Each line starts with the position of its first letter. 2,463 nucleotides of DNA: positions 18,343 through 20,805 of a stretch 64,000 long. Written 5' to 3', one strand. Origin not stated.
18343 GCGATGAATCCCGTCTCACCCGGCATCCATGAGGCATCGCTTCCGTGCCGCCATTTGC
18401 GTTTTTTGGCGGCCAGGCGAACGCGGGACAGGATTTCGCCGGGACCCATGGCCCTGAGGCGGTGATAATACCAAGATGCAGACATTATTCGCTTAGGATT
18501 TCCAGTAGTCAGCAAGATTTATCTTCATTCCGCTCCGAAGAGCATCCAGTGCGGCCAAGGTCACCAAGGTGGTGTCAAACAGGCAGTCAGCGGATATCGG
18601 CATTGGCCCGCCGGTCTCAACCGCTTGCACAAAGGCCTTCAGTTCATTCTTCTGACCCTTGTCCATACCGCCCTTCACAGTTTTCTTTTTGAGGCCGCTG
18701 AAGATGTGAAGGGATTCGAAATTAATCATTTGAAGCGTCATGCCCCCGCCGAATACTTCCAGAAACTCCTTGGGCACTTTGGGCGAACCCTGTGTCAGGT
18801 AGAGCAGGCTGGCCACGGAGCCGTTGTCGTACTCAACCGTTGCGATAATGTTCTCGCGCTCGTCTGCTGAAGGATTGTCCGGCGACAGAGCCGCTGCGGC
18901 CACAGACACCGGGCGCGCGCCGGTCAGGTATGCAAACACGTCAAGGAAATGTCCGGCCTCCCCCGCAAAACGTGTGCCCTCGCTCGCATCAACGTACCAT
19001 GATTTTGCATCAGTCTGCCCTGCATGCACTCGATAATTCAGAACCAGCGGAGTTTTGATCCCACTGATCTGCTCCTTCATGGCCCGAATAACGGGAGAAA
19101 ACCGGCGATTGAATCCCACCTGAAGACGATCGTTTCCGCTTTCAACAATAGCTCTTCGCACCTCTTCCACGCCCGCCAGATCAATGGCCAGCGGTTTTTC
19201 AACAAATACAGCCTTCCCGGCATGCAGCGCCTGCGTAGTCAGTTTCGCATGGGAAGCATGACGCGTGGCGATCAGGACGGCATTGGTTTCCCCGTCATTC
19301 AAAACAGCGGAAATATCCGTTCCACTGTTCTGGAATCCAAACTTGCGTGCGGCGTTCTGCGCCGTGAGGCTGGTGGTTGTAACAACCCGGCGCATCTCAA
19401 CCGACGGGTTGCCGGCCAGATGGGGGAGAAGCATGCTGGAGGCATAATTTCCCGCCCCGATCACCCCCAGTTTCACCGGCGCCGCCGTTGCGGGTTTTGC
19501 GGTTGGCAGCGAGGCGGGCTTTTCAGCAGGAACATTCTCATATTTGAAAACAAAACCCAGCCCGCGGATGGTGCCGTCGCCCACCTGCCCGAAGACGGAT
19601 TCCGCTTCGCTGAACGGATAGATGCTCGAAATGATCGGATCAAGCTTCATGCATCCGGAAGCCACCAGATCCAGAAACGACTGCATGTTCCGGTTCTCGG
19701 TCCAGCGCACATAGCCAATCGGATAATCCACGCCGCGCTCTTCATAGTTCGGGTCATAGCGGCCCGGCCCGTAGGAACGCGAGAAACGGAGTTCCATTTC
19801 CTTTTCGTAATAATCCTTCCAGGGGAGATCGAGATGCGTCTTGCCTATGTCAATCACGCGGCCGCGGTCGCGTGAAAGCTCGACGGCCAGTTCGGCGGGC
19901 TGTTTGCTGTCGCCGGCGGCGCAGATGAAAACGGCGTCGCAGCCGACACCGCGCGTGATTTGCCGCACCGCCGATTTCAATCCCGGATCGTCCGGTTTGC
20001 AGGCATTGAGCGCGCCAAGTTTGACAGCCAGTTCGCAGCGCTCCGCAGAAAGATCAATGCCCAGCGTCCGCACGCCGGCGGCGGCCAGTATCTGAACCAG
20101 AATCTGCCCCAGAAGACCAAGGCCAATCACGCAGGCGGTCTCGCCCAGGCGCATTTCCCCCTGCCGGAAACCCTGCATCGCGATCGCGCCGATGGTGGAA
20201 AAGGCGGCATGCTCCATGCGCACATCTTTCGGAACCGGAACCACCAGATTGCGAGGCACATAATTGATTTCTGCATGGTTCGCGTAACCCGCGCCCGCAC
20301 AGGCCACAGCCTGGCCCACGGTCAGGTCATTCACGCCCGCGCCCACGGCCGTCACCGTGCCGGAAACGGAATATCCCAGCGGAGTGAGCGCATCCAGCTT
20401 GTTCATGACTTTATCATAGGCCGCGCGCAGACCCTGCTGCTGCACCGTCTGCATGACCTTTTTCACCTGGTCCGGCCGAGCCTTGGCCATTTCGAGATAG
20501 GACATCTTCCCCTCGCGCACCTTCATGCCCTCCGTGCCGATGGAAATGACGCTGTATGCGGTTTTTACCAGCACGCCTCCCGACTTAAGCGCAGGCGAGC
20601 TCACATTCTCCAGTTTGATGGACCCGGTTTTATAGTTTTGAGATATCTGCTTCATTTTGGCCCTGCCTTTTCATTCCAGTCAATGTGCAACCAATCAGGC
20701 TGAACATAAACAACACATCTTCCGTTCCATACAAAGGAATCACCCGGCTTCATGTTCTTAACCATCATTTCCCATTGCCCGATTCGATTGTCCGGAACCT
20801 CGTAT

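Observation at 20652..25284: Uncharacterised three-gene module: polytopic membrane protein - CapK/F390-synthetase-like adenylating enzyme - DUF362 protein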

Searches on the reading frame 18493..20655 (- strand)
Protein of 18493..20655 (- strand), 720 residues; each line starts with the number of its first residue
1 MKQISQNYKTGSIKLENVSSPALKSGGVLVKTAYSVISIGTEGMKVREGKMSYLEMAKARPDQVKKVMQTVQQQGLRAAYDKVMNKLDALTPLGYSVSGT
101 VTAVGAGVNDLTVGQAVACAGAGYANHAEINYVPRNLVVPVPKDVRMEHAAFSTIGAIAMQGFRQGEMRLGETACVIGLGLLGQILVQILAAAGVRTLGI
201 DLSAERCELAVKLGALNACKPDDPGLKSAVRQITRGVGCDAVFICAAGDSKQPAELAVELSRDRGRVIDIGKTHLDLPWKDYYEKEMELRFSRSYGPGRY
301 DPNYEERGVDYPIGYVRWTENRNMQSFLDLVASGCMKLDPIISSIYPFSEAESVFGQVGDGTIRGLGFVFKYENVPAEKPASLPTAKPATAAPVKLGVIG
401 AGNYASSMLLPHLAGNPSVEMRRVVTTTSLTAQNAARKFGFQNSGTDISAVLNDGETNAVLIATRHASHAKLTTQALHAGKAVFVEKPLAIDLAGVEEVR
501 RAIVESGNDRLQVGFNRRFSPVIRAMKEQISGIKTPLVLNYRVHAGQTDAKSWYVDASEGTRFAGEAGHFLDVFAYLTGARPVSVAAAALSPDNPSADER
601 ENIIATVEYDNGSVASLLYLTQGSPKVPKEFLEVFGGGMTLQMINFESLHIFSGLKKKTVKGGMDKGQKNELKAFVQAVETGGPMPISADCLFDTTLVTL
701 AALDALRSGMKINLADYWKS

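Call 4: search_protein_families(library=pfam, proteins=[window:18493-20655:-], max_evalue=0.01)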
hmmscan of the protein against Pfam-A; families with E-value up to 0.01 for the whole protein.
window:18493-20655:- (720 aa): 8 families
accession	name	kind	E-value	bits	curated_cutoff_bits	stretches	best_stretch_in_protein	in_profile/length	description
PF01408.29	GFO_IDH_MocA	-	7.1e-20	72.3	24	1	395-515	2-120/120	Oxidoreductase family, NAD-binding Rossmann fold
PF00107.32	ADH_zinc_N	-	3.7e-14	53.2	31.8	1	182-300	2-120/129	Zinc-binding dehydrogenase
PF02894.22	GFO_IDH_MocA_C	-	1.5e-06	28.6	22.9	1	527-625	1-108/218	Oxidoreductase family, C-terminal alpha/beta domain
PF22725.1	GFO_IDH_MocA_C3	-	2.4e-05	24.8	27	1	544-619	26-102/124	GFO/IDH/MocA C-terminal domain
PF13602.12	ADH_zinc_N_2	-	7.6e-05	24.1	27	1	229-365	14-130/134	Zinc-binding dehydrogenase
PF08240.17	ADH_N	-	0.00032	21.4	23.5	1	91-142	34-103/104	Alcohol dehydrogenase GroES-like domain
PF03446.21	NAD_binding_2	-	0.0043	17.5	21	0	175-219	3-47/161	NAD binding domain of 6-phosphogluconate dehydrogenase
PF03807.23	F420_oxidored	-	0.0073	17.3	21.6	0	395-481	1-86/94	NADP oxidoreductase coenzyme F420-dependent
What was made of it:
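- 18493..20655 (-): Bi-domain oxidoreductase: Zn-ADH/MDR domain fused to a Gfo/Idh/MocA domain (720 aa). The most frequent partner after CapK. Pfam hits (call 4).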

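Call 5: search_protein_families(library=ncbifam, proteins=[window:18493-20655:-], max_evalue=0.01)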
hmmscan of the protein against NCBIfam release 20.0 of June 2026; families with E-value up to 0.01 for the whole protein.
window:18493-20655:- (720 aa): 27 families (the best 25 are shown)
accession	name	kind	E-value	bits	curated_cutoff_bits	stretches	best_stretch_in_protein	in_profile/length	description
TIGR04380.1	myo_inos_iolG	equivalog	3.2e-29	101.9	355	1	394-706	2-323/330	inositol 2-dehydrogenase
NF052479.1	LevoglcsnDh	equivalog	5.7e-16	58.2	650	1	415-547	31-163/386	levoglucosan dehydrogenase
NF052679.1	InsChiInosDhIolG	equivalog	1.3e-14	54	540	1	394-546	3-157/343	bifunctional inositol 2-dehydrogenase/D-chiro-inositol 1-dehydrogenase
NF007642.0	PRK10309.1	equivalog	1.3e-12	47.6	550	1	127-278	117-267/347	galactitol-1-phosphate 5-dehydrogenase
NF040723.1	UDP-GlcNAcDh_Arch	equivalog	2e-12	47.3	450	1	395-688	2-283/302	UDP-N-acetylglucosamine 3-dehydrogenase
NF041097.1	keto_inos_dh_IolM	equivalog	3.4e-12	45.7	450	1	164-276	200-316/389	scyllo-inosose 3-dehydrogenase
TIGR02824.1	quinone_pig3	subfamily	1.1e-11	44.3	296.8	1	91-250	59-220/325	putative NAD(P)H quinone oxidoreductase, PIG3 family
TIGR03989.1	Rxyl_3153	subfamily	3.4e-11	43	440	1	127-272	141-288/370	NDMA-dependent alcohol dehydrogenase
NF008607.0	PRK11579.1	subfamily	6.2e-11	41.9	330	1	394-598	5-210/346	oxidoreductase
TIGR03451.1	mycoS_dep_FDH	equivalog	8.4e-10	38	512.9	1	131-292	135-301/358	S-(hydroxymethyl)mycothiol dehydrogenase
NF041392.1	XylDh_Gfo6_Halo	equivalog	1.7e-09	36.9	350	1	390-531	13-156/350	D-xylose 1-dehydrogenase Gfo6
TIGR00692.1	tdh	equivalog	2.3e-08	33.4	458.35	1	127-250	119-241/340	L-threonine 3-dehydrogenase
NF007574.0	PRK10206.1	equivalog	4.5e-08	32.5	352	1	419-544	29-152/345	oxidoreductase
NF003808.0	PRK05396.1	equivalog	5.9e-08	32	380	1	127-243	121-237/341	L-threonine 3-dehydrogenase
NF008024.0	PRK10754.1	subfamily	7.1e-08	31.8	348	1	92-246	60-217/327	NADPH:quinone reductase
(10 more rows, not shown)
